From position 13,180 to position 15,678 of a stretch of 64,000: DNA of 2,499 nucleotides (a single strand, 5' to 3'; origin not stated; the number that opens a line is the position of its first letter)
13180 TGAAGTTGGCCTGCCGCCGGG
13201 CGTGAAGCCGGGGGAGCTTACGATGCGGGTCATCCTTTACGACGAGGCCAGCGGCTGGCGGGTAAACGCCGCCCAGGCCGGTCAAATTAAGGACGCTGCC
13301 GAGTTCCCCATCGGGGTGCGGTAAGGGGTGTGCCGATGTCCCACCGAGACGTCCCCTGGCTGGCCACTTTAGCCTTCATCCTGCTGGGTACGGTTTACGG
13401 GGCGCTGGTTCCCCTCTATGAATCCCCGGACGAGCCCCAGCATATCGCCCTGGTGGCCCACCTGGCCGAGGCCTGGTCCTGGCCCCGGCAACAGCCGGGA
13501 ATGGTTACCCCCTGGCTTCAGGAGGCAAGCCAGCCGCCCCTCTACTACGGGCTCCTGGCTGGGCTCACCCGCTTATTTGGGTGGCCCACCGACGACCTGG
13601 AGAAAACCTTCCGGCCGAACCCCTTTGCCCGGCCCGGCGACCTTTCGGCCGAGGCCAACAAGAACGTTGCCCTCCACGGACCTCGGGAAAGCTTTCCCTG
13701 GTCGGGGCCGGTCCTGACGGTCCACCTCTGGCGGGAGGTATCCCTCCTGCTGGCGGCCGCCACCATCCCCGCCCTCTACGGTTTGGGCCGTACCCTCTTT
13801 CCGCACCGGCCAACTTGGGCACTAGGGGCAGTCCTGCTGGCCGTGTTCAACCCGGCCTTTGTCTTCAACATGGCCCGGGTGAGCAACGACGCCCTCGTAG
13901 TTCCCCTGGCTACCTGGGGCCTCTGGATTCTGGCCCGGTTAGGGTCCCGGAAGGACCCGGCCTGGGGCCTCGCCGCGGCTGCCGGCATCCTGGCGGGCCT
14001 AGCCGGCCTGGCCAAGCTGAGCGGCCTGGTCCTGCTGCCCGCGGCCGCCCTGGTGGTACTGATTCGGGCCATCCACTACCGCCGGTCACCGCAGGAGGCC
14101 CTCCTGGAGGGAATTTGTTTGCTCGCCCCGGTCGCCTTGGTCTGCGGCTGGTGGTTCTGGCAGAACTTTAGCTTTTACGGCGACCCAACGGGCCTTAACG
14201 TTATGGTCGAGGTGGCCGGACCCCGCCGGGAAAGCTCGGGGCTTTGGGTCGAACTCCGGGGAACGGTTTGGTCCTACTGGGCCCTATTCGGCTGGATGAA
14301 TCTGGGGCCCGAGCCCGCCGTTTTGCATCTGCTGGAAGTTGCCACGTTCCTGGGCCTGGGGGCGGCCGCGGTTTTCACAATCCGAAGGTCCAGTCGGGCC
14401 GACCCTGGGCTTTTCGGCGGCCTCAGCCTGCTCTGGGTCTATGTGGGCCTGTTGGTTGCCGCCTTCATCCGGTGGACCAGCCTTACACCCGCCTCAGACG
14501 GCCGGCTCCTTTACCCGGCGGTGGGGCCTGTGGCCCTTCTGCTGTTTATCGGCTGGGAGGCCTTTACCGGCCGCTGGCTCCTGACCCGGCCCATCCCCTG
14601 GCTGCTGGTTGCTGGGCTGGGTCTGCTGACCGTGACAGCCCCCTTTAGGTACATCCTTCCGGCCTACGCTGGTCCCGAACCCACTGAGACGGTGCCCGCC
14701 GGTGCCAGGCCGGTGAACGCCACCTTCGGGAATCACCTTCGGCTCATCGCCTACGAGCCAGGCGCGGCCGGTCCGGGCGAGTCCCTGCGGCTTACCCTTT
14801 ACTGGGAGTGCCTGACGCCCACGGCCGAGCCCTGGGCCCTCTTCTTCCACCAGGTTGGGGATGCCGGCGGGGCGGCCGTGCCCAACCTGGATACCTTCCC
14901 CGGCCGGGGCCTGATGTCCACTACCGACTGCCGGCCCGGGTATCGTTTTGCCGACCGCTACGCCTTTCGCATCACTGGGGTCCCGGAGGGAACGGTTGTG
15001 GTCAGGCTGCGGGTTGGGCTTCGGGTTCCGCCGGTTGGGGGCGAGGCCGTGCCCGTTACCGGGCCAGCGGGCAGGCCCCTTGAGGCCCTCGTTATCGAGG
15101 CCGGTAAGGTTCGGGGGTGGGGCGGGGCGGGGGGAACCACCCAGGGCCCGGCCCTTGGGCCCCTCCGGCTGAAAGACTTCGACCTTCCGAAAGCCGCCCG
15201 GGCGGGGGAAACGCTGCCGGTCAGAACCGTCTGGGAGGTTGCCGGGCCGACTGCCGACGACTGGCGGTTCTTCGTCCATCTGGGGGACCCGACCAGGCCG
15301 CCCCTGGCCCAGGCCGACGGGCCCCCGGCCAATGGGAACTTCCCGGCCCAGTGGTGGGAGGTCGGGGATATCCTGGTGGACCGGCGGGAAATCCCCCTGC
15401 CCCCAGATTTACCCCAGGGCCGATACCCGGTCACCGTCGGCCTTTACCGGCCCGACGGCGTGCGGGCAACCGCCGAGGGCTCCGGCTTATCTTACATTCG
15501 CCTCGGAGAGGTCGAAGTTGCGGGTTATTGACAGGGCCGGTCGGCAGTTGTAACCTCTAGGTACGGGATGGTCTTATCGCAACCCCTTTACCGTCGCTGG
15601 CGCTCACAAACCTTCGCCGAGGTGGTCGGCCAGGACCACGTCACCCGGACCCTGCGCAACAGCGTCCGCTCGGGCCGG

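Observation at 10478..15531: Tandem pair of GT-C (ArnT/PMT-like) membrane glycosyltransferases, each with a large C-terminal extracytoplasmic repeat region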

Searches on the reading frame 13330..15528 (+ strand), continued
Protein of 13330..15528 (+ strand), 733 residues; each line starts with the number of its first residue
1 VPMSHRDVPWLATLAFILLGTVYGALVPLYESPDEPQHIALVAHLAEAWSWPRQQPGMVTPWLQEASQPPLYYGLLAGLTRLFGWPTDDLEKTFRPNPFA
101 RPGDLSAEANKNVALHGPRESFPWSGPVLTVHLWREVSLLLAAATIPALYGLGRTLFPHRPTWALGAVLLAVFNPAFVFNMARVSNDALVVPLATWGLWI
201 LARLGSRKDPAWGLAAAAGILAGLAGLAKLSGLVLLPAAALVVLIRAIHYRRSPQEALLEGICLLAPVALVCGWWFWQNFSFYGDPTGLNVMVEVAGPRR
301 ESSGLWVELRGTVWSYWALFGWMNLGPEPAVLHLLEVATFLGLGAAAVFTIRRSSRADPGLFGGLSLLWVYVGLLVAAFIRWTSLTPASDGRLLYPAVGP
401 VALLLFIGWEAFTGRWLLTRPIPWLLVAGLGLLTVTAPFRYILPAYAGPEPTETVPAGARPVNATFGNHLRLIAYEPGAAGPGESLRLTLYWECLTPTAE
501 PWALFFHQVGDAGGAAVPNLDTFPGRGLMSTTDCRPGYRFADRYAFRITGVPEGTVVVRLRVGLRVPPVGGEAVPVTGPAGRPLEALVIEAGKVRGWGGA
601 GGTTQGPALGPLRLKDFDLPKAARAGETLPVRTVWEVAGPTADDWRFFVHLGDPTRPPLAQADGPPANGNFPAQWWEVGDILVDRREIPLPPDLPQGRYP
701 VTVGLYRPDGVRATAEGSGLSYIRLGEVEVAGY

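Call 41: search_protein_families(library=pfam, proteins=[L062:2701-3894:+, L055:14480-15946:+, L032:7603-8574:+, L066:12250-14490:+, L031:3616-4587:+, L069:4717-5511:+, L014:3205-4143:+, L032:14258-15229:+, L069:3271-4698:+, L067:6711-7697:+], max_evalue=0.0001)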
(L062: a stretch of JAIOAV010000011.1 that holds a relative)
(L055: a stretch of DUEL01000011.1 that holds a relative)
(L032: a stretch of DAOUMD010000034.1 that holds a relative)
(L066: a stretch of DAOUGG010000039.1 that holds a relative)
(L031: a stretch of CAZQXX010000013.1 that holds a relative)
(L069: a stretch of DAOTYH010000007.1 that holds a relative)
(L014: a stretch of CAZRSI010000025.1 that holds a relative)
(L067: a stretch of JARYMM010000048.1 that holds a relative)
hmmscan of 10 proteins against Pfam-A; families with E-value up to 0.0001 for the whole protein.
L062:2701-3894:+ (398 aa): 4 families
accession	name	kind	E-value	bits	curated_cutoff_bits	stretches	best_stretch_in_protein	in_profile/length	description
PF00534.26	Glycos_transf_1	-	2.7e-16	60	26.4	1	187-374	2-170/172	Glycosyl transferases group 1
PF13692.12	Glyco_trans_1_4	-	4.3e-15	56.7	27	1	203-359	4-139/142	Glycosyl transferases group 1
PF13439.12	Glyco_transf_4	-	4.5e-13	50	28.5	1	15-172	2-163/170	Glycosyltransferase Family 4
PF13579.12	Glyco_trans_4_4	-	7.5e-13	49.6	29.7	1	15-172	1-156/158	Glycosyl transferase 4-like domain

L055:14480-15946:+ (489 aa): 1 family
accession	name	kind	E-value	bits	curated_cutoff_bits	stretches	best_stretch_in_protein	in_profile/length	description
PF04932.20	Wzy_C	-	1.9e-14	54.1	31.7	1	280-403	5-149/149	O-Antigen ligase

L032:7603-8574:+ (324 aa): 3 families
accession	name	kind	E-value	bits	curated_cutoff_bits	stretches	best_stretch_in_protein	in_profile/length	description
PF00535.33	Glycos_transf_2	-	5e-22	79.1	23.3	1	17-155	1-132/168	Glycosyl transferase family 2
PF13641.12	Glyco_tranf_2_3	-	1.1e-14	55.5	27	1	16-248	3-221/230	Glycosyltransferase like family 2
PF13632.12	Glyco_trans_2_3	-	2e-09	38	27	1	97-284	3-164/198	Glycosyl transferase family group 2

L066:12250-14490:+ (747 aa): 1 family
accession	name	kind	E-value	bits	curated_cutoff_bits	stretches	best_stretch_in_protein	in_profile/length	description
PF09586.16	YfhO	-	1.3e-24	87.1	28.5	2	19-466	8-438/835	Bacterial membrane protein YfhO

L031:3616-4587:+ (324 aa): 4 families
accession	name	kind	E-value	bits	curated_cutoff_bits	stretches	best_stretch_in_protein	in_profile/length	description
PF16363.11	GDP_Man_Dehyd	-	1.3e-132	442.7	27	1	5-309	1-332/332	GDP-mannose 4,6 dehydratase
PF01370.27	Epimerase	-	4.8e-69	232.8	20.9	1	4-242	1-240/240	NAD dependent epimerase/dehydratase family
PF04321.23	RmlD_sub_bind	-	2e-08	34.1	27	1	3-158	2-136/287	RmlD substrate binding domain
PF05368.20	NmrA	-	2.6e-05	24.4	27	1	3-68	4-68/298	NmrA-like family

L069:4717-5511:+ (265 aa): 1 family
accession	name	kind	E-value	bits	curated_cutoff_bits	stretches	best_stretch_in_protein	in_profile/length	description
PF01026.27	TatD_DNase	-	8.3e-86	287.9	27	1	3-263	1-253/253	TatD related DNase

L014:3205-4143:+ (313 aa): 2 families
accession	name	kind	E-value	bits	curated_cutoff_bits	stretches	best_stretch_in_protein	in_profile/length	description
PF00535.33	Glycos_transf_2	-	1.7e-38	132.6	23.3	1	4-166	1-166/168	Glycosyl transferase family 2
PF10111.15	Glyco_tranf_2_2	-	5.5e-08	33.1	27.3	1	4-94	1-91/276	Glycosyltransferase like family 2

L032:14258-15229:+ (324 aa): 1 family
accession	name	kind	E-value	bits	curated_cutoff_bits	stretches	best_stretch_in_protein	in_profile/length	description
PF03706.18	LPG_synthase_TM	-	8e-46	157.3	33.4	1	14-305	3-302/302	Lysylphosphatidylglycerol synthase TM region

L069:3271-4698:+ (476 aa): 4 families
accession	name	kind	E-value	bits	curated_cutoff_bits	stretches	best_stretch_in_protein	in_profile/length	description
PF02878.22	PGM_PMM_I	-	2.5e-40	137.8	22.5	1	7-139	2-133/138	Phosphoglucomutase/phosphomannomutase, alpha/beta/alpha domain I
PF02880.22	PGM_PMM_III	-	1.4e-25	90.1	20.7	1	273-380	4-113/115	Phosphoglucomutase/phosphomannomutase, alpha/beta/alpha domain III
PF02879.22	PGM_PMM_II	-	5.8e-18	65.8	29.3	1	165-266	2-103/103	Phosphoglucomutase/phosphomannomutase, alpha/beta/alpha domain II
PF00408.26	PGM_PMM_IV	-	9.1e-09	35.7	23.1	1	412-465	12-61/68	Phosphoglucomutase/phosphomannomutase, C-terminal domain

L067:6711-7697:+ (329 aa): 1 family
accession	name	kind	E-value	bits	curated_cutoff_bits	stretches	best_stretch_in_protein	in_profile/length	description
PF00348.22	polyprenyl_synt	-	2e-70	237.3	27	1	38-279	4-249/251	Polyprenyl synthetase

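Call 45: search_solved_structures(query=A3, max_evalue=1, show_alignments=3)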
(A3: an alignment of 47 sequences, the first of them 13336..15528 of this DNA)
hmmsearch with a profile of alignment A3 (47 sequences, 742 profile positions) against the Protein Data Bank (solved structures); distinct sequences matched with E-value up to 1: 1.
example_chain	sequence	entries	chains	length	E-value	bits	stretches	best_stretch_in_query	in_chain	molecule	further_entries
6p25_A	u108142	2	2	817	0.00015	23.2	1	132-249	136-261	Dolichyl-phosphate-mannose--protein mannosyltransferase 1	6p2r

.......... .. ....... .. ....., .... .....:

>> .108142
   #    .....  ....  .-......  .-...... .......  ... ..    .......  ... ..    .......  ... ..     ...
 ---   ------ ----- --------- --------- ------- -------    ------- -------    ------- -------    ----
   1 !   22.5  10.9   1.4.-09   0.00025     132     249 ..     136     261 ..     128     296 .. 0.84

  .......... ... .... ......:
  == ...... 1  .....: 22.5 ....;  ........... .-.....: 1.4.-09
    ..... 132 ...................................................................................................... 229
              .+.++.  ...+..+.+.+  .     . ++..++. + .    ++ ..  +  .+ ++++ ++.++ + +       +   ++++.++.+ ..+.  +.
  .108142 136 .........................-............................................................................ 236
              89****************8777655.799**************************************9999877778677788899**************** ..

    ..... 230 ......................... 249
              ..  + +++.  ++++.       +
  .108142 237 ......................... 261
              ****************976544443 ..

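Call 58: search_protein_families(library=ncbifam, proteins=[L032:7603-8574:+, L014:3205-4143:+, L062:2701-3894:+, L031:3616-4587:+, L055:14480-15946:+, L032:14258-15229:+, L066:12250-14490:+], max_evalue=0.00001)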
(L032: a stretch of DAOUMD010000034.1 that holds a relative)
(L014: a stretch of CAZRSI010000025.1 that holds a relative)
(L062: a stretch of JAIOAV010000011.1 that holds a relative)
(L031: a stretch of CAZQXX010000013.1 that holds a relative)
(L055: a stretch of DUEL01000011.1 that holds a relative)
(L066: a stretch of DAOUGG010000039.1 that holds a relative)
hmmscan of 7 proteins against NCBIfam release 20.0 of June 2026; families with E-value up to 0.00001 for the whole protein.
L032:7603-8574:+ (324 aa): 12 families
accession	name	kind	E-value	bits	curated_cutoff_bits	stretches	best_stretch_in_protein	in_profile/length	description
TIGR03965.1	mycofact_glyco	equivalog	5.1e-18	65.2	280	2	181-240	224-282/467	mycofactocin biosynthesis glycosyltransferase MftF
TIGR01556.1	rhamnosyltran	subfamily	1.6e-16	60.4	200.55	1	45-263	22-227/281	rhamnosyltransferase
NF041875.1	EPS_EpsD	equivalog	1.4e-12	47.6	370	1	16-268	1-236/325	exopolysaccharide biosynthesis glycosyltransferase EpsD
NF007482.0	PRK10073.1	equivalog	5.8e-12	45.2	423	1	14-113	6-106/334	glycosyltransferase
TIGR04283.1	glyco_like_mftF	equivalog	5.4e-10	39.2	182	1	16-119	1-100/221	TIGR04283 family arsenosugar biosynthesis glycosyltransferase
TIGR03937.1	PgaC_IcaA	equivalog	2.4e-08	33.4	422.3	1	16-125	47-158/407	poly-beta-1,6-N-acetyl-D-glucosamine synthase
NF050113.1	gal_furan_GlfT1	equivalog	4.7e-07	29.4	330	0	18-91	3-75/290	galactofuranosyltransferase GlfT1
NF047683.1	TeichurnBiosyTuaG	equivalog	8.2e-07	28.9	400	1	16-120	8-114/252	teichuronic acid biosynthesis protein TuaG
NF038302.1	EPS_HpsE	equivalog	1.3e-06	27.6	300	0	14-128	1-122/307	hormogonium polysaccharide biosynthesis glycosyltransferase HpsE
TIGR04009.1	wcaE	equivalog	3.1e-06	26.7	369.2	1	15-118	2-107/248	colanic acid biosynthesis glycosyltransferase WcaE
NF050050.1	ProtGlycPglI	equivalog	4.3e-06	26.3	500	0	15-119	3-110/306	GalNAc(5)-diNAcBac-PP-undecaprenol beta-1,3-glucosyltransferase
TIGR03111.1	glyc2_xrt_Gpos1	hypoth_equivalog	9.7e-06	24.6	363.95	0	15-127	50-166/439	TIGR03111 family XrtG-associated glycosyltransferase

L014:3205-4143:+ (313 aa): 19 families
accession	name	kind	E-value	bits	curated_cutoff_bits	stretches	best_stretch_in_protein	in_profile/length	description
NF007986.1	PRK10714.1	equivalog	3e-72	243.3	529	1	3-311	8-312/316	undecaprenyl-phosphate 4-deoxy-4-formamido-L-arabinose transferase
NF047588.1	GlcsyltransPgfSStrep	equivalog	2.1e-57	194.7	500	1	1-309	1-304/308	glycosyltransferase PgfS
TIGR04182.1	glyco_TIGR04182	equivalog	1.6e-23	83.5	325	1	2-298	1-288/293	S-layer glycoprotein N-glycosyltransferase AglJ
TIGR03937.1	PgaC_IcaA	equivalog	4.8e-17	62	422.3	1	3-111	47-152/407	poly-beta-1,6-N-acetyl-D-glucosamine synthase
NF041391.1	DPhHxTase_Halo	equivalog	2e-15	56.3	375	1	10-169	4-155/213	dolichyl-phosphate hexose transferase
NF041875.1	EPS_EpsD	equivalog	8.9e-15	54.9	370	1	3-102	1-97/325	exopolysaccharide biosynthesis glycosyltransferase EpsD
NF007482.0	PRK10073.1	equivalog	1.2e-14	54.1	423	1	2-107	7-108/334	glycosyltransferase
NF047683.1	TeichurnBiosyTuaG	equivalog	2.2e-13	50.4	400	1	3-96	8-98/252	teichuronic acid biosynthesis protein TuaG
TIGR04283.1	glyco_like_mftF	equivalog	1.1e-12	48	182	1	3-202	1-191/221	TIGR04283 family arsenosugar biosynthesis glycosyltransferase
NF050050.1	ProtGlycPglI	equivalog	2.9e-12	46.6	500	1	3-132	4-131/306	GalNAc(5)-diNAcBac-PP-undecaprenol beta-1,3-glucosyltransferase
TIGR03965.1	mycofact_glyco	equivalog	8.3e-12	44.7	280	1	2-106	75-176/467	mycofactocin biosynthesis glycosyltransferase MftF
NF058614.1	PPMAGASynPpgS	equivalog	3.6e-11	42.9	370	1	2-170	1-168/226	polyprenyl-phospho-N-acetylgalactosaminyl synthase PpgS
TIGR04242.1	nodulat_NodC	equivalog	5.6e-10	38.7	550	1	4-107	51-154/395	chitooligosaccharide synthase NodC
NF038302.1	EPS_HpsE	equivalog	5.6e-10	38.7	300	1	1-95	1-97/307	hormogonium polysaccharide biosynthesis glycosyltransferase HpsE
TIGR03111.1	glyc2_xrt_Gpos1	hypoth_equivalog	2.5e-09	36.4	363.95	1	3-115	51-162/439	TIGR03111 family XrtG-associated glycosyltransferase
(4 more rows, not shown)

L062:2701-3894:+ (398 aa): 8 families
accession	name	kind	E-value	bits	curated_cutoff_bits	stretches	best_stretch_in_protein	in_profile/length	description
TIGR03449.1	mycothiol_MshA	equivalog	7.3e-15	54.8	462.5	1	167-394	189-401/406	D-inositol-3-phosphate glycosyltransferase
NF007640.0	PRK10307.1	subfamily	1.8e-14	53.5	276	1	186-378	215-388/411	WcaI family glycosyltransferase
NF041876.1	EPS_EpsE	equivalog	6.4e-12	45.4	400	1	201-375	215-374/389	exopolysaccharide biosynthesis GT4 family glycosyltransferase EpsE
NF038295.1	EPS_HpsP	equivalog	1.2e-08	34.3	550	1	159-395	169-386/388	hormogonium polysaccharide biosynthesis glycosyltransferase HpsP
TIGR04047.1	MSMEG_0565_glyc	hypoth_equivalog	4.1e-08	32.7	259.85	1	200-394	194-372/373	MSMEG_0565 family glycosyltransferase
TIGR03088.1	stp2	hypoth_equivalog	4.9e-07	29.1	409.05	1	174-394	168-371/374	TIGR03088 family PEP-CTERM/XrtA system glycosyltransferase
NF053787.1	GlcN_PG_synth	equivalog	2.2e-06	26.7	480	0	172-251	170-248/361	N-acetylglucosaminyl phosphatidylglycerol synthase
NF047684.1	TeichurnBiosyTuaC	equivalog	2.8e-06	26.5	550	1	166-315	185-320/391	teichuronic acid biosynthesis protein TuaC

L031:3616-4587:+ (324 aa): 12 families
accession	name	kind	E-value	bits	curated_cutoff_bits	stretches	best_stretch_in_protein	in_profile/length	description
TIGR01472.1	gmd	equivalog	1.7e-133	445.1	415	1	3-316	2-341/342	GDP-mannose 4,6-dehydratase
TIGR04180.1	EDH_00030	hypoth_equivalog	2.2e-32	112.3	475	1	5-300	2-296/297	NAD-dependent 4,6-dehydratase LegB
TIGR01181.1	dTDP_gluc_dehyt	equivalog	7.1e-27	94.3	365.1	1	4-310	2-308/321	dTDP-glucose 4,6-dehydratase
TIGR01179.1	galE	equivalog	4.1e-22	78.5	262.3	1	4-176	2-175/332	UDP-glucose 4-epimerase GalE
TIGR02622.1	CDP_4_6_dhtase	equivalog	8.8e-21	74.4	278.45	1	3-127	6-133/352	CDP-glucose 4,6-dehydratase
NF007582.0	PRK10217.1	equivalog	8e-12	44.9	698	1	1-232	1-241/355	dTDP-glucose 4,6-dehydratase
NF007956.0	PRK10675.1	subfamily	1.1e-10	41.1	394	1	3-153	2-155/338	UDP-glucose 4-epimerase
NF043036.1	ErythonDh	equivalog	3.5e-09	36.3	325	1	3-161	2-163/321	D-erythronate dehydrogenase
NF007490.0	PRK10084.1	subfamily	5.8e-09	35.4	649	1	3-235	2-251/361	dTDP-glucose 4,6-dehydratase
NF011728.1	PRK15181.1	equivalog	6.2e-08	32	760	1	4-177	18-195/348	Vi polysaccharide biosynthesis UDP-N-acetylglucosaminuronic acid C-4 epimerase TviC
NF052578.1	StrlDmthSdmBMthl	equivalog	2e-07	31.1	600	1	4-161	3-148/328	sterol demethylase protein SdmB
TIGR01214.1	rmlD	equivalog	3.4e-06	26.4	224.05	1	4-193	2-169/285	dTDP-4-dehydrorhamnose reductase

L055:14480-15946:+ (489 aa): 1 family
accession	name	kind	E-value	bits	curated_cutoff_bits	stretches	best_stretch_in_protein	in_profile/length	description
TIGR00947.1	2A73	equivalog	6.6e-07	28.7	366.4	1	243-472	170-422/425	IctB family putative bicarbonate transporter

L032:14258-15229:+ (324 aa): 3 families
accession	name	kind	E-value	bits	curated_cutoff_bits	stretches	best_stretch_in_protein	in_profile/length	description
TIGR00374.1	TIGR00374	subfamily_domain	3.4e-26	92.4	43.2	1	16-311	1-312/323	flippase-like domain-containing protein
TIGR03476.1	HpnL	subfamily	5e-10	39.2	195.65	1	11-292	4-298/318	putative membrane protein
NF033480.1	bifunc_MprF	equivalog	1.7e-07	29.9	600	1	16-319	13-304/841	bifunctional lysylphosphatidylglycerol flippase/synthetase MprF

L066:12250-14490:+ (747 aa): 2 families
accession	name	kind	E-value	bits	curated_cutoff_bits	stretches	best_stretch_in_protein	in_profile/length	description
NF047590.1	GlcsyltransPgfM2Strep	equivalog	6.5e-07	27.9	1500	1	670-727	813-870/884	glycosyltransferase PgfM2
NF047589.1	GlcsyltransPgfM1Strep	equivalog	5.7e-06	24.6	1400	1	647-733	863-950/955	glycosyltransferase PgfM1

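Call 71: search_protein_families(library=pfam, proteins=[P0052, P0095, P0093, P0046], max_evalue=0.01)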
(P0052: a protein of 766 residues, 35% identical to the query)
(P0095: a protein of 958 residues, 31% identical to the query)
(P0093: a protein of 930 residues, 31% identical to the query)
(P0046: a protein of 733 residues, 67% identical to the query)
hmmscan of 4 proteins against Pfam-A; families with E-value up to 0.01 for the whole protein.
P0052 (766 aa): 2 families
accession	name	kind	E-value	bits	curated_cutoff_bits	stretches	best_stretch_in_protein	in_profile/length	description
PF13231.12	PMT_2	-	3e-08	34.5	26.1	1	161-307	24-160/160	Dolichyl-phosphate-mannose-protein mannosyltransferase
PF25529.1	Ig_ENGASE1_C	-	1.6e-05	25.4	27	0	652-692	24-64/117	ENGASE1-like, C-terminal immunoglobulin-like domain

P0095 (958 aa): 3 families
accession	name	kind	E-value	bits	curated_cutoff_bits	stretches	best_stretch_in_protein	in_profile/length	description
PF13231.12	PMT_2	-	2.2e-10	41.4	26.1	1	64-231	2-160/160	Dolichyl-phosphate-mannose-protein mannosyltransferase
PF15418.12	DUF4625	-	0.0029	18.3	27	0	758-780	95-117/131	Domain of unknown function (DUF4625)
PF16116.10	DUF4832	-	0.0049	17.1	29.2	0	591-627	167-203/216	Domain of unknown function (DUF4832)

P0093 (930 aa): 2 families
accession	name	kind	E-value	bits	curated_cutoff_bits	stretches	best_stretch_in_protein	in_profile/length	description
PF20176.3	DUF6541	-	6.8e-08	31.7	29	1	3-251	100-346/646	Family of unknown function (DUF6541)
PF10131.15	PTPS_related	-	1.6e-07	30.7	26.4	1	62-411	1-300/621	6-pyruvoyl-tetrahydropterin synthase related domain; membrane protein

P0046 (733 aa): 3 families
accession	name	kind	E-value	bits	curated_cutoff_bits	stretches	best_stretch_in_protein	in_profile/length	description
PF13231.12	PMT_2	-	7.2e-10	39.7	26.1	1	135-264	25-152/160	Dolichyl-phosphate-mannose-protein mannosyltransferase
PF09913.15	DUF2142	-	1e-05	25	30.1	0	140-264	129-252/395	Predicted membrane protein (DUF2142)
PF02366.24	PMT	-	0.00016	21.8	22.7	1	134-245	85-199/245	Dolichyl-phosphate-mannose-protein mannosyltransferase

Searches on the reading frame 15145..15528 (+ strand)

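Call 47: search_protein_families(library=pfam, proteins=[window:15145-15528:+], max_evalue=10)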
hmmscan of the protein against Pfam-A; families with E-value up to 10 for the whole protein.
window:15145-15528:+ (128 aa): 1 family
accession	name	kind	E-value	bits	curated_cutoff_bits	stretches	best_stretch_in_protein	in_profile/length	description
PF21226.3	MalQ_N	-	0.057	14.2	24.1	1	47-98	22-76/91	MalQ N-terminal beta sandwich domain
